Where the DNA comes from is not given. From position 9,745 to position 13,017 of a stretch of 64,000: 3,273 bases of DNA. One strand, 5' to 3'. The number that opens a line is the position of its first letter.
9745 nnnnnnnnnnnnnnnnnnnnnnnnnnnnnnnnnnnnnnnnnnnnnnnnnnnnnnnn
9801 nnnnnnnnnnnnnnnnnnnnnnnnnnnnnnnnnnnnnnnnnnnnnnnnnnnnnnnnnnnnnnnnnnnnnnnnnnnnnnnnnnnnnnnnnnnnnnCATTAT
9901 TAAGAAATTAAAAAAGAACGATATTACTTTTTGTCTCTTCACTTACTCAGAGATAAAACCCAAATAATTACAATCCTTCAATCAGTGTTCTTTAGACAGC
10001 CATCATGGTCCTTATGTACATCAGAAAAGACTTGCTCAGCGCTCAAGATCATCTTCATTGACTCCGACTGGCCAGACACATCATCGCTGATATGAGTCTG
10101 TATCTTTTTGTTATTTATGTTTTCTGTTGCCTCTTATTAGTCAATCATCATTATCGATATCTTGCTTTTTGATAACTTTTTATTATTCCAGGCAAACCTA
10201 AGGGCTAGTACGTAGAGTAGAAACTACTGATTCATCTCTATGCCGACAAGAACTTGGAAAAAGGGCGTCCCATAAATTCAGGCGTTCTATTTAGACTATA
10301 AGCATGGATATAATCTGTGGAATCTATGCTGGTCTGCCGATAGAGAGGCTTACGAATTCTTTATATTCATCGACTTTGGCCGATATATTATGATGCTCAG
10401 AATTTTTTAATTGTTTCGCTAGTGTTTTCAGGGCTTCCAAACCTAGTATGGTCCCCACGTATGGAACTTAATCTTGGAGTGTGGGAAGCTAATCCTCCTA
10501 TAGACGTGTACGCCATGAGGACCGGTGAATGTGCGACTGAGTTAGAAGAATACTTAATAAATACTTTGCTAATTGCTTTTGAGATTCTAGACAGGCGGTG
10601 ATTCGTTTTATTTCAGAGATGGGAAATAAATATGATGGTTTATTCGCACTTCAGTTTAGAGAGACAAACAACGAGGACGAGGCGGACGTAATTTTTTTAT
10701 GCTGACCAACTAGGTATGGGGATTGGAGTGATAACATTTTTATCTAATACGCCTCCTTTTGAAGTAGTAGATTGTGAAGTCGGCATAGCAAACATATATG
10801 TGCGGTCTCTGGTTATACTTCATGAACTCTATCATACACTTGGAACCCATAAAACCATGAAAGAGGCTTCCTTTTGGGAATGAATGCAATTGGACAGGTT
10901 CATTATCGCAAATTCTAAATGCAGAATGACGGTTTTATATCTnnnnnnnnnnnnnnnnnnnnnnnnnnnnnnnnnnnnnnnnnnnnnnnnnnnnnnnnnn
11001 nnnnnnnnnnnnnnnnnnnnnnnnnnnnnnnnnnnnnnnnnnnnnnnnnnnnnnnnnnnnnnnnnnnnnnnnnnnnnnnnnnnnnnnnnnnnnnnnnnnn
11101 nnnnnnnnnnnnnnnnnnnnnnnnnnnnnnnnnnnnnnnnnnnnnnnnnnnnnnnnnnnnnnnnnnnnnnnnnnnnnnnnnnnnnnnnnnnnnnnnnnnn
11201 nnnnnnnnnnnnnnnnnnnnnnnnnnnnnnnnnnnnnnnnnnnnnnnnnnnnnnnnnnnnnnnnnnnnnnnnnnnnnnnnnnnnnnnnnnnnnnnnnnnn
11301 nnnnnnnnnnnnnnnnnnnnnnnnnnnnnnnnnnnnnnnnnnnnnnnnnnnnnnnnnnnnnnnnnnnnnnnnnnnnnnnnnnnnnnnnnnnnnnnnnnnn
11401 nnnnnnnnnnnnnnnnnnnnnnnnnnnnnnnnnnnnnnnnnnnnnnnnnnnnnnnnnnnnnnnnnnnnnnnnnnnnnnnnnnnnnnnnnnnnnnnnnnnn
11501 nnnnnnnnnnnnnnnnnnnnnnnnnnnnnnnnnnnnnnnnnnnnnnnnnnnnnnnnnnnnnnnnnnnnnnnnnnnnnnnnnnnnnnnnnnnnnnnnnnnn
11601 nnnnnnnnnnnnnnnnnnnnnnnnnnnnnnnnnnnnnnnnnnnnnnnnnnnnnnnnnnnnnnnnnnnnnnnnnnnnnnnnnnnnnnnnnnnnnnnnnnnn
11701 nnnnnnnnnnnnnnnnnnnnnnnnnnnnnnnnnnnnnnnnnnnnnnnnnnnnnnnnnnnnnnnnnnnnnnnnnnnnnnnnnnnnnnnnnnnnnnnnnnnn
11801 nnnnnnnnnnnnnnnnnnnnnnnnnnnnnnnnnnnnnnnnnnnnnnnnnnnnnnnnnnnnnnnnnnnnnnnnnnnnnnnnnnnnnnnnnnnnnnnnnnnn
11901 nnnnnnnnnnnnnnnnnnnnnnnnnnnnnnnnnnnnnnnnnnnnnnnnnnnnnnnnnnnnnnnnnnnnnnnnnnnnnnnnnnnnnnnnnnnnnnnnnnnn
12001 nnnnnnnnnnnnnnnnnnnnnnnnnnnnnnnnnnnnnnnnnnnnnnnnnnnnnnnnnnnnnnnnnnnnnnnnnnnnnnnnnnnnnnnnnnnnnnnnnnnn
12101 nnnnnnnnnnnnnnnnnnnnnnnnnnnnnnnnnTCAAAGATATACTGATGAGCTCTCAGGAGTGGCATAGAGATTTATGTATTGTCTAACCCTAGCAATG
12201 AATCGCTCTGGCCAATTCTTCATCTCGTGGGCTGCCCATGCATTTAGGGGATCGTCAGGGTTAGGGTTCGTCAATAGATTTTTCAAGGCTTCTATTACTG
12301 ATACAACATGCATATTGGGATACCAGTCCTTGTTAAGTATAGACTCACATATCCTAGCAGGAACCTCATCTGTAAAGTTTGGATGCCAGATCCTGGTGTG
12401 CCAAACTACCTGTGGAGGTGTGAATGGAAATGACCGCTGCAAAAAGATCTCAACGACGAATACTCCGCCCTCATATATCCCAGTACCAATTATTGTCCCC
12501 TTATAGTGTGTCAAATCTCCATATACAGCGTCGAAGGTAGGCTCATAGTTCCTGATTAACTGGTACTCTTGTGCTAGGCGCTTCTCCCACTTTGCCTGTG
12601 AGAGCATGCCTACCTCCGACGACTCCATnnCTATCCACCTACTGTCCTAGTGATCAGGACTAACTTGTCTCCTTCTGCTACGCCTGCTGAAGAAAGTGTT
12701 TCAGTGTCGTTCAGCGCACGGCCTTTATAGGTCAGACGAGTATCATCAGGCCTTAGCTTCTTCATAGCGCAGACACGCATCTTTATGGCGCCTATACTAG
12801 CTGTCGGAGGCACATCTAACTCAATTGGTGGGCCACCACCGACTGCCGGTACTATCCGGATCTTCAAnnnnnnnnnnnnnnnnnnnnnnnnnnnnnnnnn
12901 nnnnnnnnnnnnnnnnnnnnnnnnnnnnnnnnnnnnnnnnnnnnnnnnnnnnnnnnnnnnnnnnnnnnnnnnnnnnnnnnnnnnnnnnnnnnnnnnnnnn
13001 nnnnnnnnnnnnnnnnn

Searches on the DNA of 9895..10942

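Call 80: search_rna_families(source=window, start=9895, end=10942, threshold=evalue, max_evalue=1, show_alignments=2)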
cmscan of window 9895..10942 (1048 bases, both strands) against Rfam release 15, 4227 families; matches with E-value up to 1: 4.
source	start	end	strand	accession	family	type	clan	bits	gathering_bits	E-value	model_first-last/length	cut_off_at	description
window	10033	10088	-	RF00095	snoPyro_CD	Gene; snRNA; snoRNA; CD-box;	CL00132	25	45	0.01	1-58/58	no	Pyrococcus C/D box small nucleolar RNA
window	10034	10088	-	RF01152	sR1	Gene; snRNA; snoRNA; CD-box;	-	19.7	45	0.017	1-57/57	no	Small nucleolar RNA sR1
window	10034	10086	-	RF01138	sR23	Gene; snRNA; snoRNA; CD-box;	-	17.3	45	0.12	1-54/54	no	Small nucleolar RNA sR23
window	10034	10088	-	RF01129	sR44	Gene; snRNA; snoRNA; CD-box;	-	15.7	45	0.41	1-55/55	no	Small nucleolar RNA sR44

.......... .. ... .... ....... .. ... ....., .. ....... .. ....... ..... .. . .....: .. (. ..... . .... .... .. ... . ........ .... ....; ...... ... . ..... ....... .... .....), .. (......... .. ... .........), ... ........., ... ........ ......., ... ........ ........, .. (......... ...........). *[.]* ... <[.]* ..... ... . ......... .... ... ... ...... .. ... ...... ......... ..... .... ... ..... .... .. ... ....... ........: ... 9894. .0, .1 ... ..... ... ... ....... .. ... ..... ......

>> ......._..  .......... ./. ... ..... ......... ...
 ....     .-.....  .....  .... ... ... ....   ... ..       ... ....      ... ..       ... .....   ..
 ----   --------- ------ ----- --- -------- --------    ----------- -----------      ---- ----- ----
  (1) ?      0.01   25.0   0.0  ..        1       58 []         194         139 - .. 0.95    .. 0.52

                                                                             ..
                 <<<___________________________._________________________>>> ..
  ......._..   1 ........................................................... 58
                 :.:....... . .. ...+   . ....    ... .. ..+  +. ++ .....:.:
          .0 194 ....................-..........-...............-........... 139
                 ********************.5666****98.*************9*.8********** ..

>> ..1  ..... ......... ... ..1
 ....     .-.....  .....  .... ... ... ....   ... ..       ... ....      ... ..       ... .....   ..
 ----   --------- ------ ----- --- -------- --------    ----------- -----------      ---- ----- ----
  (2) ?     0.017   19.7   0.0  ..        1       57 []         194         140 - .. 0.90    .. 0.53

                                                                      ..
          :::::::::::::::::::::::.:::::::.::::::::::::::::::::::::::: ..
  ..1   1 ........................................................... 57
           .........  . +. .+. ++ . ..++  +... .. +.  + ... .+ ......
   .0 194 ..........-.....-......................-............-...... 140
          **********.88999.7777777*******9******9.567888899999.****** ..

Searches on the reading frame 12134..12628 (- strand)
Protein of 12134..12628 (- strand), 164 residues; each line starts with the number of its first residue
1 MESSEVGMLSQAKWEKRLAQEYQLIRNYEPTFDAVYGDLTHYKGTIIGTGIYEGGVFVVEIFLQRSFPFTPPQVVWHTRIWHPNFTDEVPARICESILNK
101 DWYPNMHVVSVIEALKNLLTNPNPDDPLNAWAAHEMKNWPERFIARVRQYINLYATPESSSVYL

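Call 5: search_protein_families(library=pfam, proteins=[window:12134-12628:-], max_evalue=1)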
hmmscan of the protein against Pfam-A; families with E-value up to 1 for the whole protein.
window:12134-12628:- (164 aa): 1 family
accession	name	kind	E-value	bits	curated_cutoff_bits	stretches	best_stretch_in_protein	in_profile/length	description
PF00179.31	UQ_con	-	6e-29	100.9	27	1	17-150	1-139/140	Ubiquitin-conjugating enzyme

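Call 6: search_protein_families(library=ncbifam, proteins=[window:12134-12628:-], max_evalue=1)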
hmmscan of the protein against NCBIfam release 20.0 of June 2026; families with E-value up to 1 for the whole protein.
window:12134-12628:- (164 aa): 0 families

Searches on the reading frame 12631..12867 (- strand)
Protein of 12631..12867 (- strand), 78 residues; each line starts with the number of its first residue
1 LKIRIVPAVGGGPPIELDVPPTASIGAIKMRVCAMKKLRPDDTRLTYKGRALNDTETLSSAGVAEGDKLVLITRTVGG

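Call 5: search_protein_families(library=pfam, proteins=[window:12631-12867:-], max_evalue=1)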
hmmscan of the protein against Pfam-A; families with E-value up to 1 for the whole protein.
window:12631-12867:- (78 aa): 8 families
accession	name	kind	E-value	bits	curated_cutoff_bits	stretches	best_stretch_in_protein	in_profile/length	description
PF00240.29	ubiquitin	-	1.7e-12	47.4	25.4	1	15-74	11-70/72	Ubiquitin family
PF11976.14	Rad60-SLD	-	2.1e-05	24.7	23.8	1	14-69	12-68/72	Ubiquitin-2 like Rad60 SUMO-like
PF08817.16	YukD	-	0.0022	19.1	27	1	16-71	14-76/76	WXG100 protein secretion system (Wss), protein YukD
PF23326.1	UBL_UBAC1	-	0.0027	18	27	1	46-74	72-99/109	UBAC1 UBL-like domain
PF10302.15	Dsc3_N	-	0.028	15.4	25.4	1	15-61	14-64/102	DSC E3 ubiquitin ligase complex subunit 3, ubiquitin-like domain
PF23164.1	UBL_AVO1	-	0.061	13.6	27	1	17-51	23-57/91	AVO1 ubiquitin-like domain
PF23603.1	Ubiquitin_TPR1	-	0.16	12.2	27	1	16-63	15-66/69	Telomere repeat-binding protein 1-like, ubiquitin-like domain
PF13881.12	Rad60-SLD_2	-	0.23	12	23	1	40-68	48-76/111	Ubiquitin-2 like Rad60 SUMO-like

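Call 6: search_protein_families(library=ncbifam, proteins=[window:12631-12867:-], max_evalue=1)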
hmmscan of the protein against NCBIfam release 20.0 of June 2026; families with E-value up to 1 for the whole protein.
window:12631-12867:- (78 aa): 2 families
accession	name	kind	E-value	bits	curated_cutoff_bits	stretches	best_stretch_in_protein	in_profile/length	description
TIGR00601.1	rad23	equivalog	0.001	18.4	207.3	1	15-72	13-73/381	UV excision repair protein Rad23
NF052661.1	ESXSecYukDBac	equivalog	0.15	12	100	1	43-71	50-78/79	ESX secretion system protein YukD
